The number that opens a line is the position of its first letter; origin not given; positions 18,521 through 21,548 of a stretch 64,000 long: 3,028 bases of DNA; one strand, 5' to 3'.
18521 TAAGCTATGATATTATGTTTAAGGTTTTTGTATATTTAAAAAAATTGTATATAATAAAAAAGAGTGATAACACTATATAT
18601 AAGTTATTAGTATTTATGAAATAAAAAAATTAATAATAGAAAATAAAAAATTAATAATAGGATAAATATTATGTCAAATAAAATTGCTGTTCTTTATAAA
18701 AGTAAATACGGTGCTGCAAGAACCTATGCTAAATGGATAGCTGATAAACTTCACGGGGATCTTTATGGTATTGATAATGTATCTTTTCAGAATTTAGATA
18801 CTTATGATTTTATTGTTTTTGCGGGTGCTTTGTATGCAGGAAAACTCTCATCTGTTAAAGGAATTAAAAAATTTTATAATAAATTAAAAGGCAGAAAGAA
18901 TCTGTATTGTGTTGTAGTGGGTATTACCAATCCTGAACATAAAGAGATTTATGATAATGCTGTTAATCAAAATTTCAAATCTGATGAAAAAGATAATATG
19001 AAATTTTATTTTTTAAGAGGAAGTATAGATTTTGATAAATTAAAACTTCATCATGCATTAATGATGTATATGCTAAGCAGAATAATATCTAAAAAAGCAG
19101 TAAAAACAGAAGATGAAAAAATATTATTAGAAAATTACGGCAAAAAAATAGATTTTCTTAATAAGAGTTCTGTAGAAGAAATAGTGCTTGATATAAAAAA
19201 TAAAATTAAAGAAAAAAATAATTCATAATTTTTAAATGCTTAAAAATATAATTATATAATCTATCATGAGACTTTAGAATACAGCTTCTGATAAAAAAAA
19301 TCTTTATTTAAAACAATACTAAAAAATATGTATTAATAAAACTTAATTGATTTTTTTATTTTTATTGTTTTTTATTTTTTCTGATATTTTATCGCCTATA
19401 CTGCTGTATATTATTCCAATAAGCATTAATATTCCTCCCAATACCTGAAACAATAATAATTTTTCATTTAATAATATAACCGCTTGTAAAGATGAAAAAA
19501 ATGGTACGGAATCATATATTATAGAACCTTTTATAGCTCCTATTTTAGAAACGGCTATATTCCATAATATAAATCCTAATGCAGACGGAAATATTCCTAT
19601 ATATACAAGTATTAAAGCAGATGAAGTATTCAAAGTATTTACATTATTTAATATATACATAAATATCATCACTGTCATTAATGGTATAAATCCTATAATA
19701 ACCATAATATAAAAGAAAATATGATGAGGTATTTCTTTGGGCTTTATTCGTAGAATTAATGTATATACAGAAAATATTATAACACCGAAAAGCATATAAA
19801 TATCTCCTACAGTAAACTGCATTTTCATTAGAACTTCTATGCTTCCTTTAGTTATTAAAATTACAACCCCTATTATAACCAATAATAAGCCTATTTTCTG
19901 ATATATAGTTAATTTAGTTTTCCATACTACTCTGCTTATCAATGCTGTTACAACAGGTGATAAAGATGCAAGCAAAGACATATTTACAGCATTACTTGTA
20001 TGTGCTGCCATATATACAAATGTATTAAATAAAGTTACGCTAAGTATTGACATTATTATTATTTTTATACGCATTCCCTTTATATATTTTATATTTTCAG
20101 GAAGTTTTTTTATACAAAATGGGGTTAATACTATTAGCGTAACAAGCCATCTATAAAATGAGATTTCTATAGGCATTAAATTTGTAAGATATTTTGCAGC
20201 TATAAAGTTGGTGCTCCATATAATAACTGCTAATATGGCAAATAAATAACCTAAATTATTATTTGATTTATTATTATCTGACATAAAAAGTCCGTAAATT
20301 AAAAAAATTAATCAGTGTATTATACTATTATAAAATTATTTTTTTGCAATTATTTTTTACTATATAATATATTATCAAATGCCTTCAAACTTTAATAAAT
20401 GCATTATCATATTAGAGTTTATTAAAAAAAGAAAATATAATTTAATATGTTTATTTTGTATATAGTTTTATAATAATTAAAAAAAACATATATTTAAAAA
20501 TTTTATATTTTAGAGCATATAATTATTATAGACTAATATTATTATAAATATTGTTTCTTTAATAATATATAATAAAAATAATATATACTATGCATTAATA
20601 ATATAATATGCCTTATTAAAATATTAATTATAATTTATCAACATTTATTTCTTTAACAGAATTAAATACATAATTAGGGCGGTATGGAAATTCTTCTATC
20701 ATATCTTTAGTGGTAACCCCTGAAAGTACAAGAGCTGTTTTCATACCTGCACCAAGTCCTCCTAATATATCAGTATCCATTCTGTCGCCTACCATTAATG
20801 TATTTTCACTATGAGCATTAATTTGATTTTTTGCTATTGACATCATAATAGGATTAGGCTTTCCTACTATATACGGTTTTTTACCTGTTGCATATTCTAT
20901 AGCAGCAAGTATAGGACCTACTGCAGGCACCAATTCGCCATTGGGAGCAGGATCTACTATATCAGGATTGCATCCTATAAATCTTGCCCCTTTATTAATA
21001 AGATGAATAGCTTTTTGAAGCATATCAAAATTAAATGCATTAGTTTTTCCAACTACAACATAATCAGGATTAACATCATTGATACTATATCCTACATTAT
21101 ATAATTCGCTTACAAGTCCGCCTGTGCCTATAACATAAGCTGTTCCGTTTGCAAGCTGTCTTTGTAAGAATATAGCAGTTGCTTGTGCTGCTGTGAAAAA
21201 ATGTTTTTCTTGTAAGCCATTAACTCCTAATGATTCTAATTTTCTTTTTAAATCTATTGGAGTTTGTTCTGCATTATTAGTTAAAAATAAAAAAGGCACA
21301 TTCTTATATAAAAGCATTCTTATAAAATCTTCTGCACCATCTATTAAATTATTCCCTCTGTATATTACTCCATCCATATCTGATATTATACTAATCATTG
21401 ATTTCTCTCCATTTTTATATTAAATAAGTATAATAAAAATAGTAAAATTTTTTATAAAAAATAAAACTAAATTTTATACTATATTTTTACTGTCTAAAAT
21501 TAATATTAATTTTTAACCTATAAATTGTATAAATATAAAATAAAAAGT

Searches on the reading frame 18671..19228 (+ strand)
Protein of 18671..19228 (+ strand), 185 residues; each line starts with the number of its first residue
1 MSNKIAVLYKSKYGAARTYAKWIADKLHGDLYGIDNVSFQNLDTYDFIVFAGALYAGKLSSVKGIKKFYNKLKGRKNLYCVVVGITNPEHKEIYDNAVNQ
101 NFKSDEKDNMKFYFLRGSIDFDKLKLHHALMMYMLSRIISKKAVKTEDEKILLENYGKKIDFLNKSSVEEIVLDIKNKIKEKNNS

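Call 14: search_protein_families(library=pfam, proteins=[window:18671-19228:+], max_evalue=0.001)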
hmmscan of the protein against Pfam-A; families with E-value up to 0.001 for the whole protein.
window:18671-19228:+ (185 aa): 2 families
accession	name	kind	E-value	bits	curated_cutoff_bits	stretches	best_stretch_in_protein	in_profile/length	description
PF12724.12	Flavodoxin_5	-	3.2e-16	60.4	27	1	7-139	2-138/145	Flavodoxin domain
PF00258.30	Flavodoxin_1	-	2.6e-05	24.9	25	1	7-60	1-62/143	Flavodoxin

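Call 20: search_protein_families(library=ncbifam, proteins=[window:18671-19228:+], max_evalue=0.01)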
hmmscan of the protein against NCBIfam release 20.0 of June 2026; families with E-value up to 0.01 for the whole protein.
window:18671-19228:+ (185 aa): 4 families
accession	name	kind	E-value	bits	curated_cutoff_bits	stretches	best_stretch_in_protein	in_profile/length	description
NF008316.0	PRK11104.1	equivalog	0.0016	18.3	142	1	4-138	2-145/177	menaquinone-dependent protoporphyrinogen IX dehydrogenase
NF006736.0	PRK09267.1-2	equivalog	0.0031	17.3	202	1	3-59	2-59/161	flavodoxin FldA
TIGR01752.1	flav_long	equivalog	0.0041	16.7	146.75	1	4-73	1-72/167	flavodoxin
NF052475.1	2OG-Fe_FlmC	exception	0.0085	16.2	240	0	75-152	9-85/181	FlmC family 2OG-Fe(II) oxygenase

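Call 75: search_protein_families(library=padloc, proteins=[window:18671-19225:+], max_evalue=0.001)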
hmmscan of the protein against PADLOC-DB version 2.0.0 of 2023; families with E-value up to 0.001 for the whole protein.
window:18671-19225:+ (185 aa): 0 families

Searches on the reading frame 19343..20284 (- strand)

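Call 14: search_protein_families(library=pfam, proteins=[window:19343-20284:-], max_evalue=0.001)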
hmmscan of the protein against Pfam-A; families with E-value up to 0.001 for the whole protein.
window:19343-20284:- (313 aa): 1 family
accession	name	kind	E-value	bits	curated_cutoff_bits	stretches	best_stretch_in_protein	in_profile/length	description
PF00892.27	EamA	-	2.1e-42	145.1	28.2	2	11-144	2-134/135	EamA-like transporter family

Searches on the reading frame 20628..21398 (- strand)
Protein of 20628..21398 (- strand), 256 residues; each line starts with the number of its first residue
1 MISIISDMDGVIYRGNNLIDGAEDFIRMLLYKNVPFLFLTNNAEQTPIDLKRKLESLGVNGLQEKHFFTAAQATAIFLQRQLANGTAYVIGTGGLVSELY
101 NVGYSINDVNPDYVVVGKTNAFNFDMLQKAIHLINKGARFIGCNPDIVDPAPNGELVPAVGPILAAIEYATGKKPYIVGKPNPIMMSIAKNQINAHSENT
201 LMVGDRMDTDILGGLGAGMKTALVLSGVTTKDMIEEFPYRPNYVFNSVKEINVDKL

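Call 14: search_protein_families(library=pfam, proteins=[window:20628-21398:-], max_evalue=0.001)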
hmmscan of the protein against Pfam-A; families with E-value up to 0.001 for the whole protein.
window:20628-21398:- (256 aa): 4 families
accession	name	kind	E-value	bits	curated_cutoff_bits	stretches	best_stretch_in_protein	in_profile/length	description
PF13242.12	Hydrolase_like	-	5.9e-26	90.6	22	1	178-250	2-74/75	HAD-hyrolase-like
PF13344.12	Hydrolase_6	-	3.8e-25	88.3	27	1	4-104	1-100/101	Haloacid dehalogenase-like hydrolase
PF00702.32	Hydrolase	-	2.5e-10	41.5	26.4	1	4-218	4-191/191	haloacid dehalogenase-like hydrolase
PF13419.12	HAD_2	-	2.3e-05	25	23.8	1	170-224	125-178/178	Haloacid dehalogenase-like hydrolase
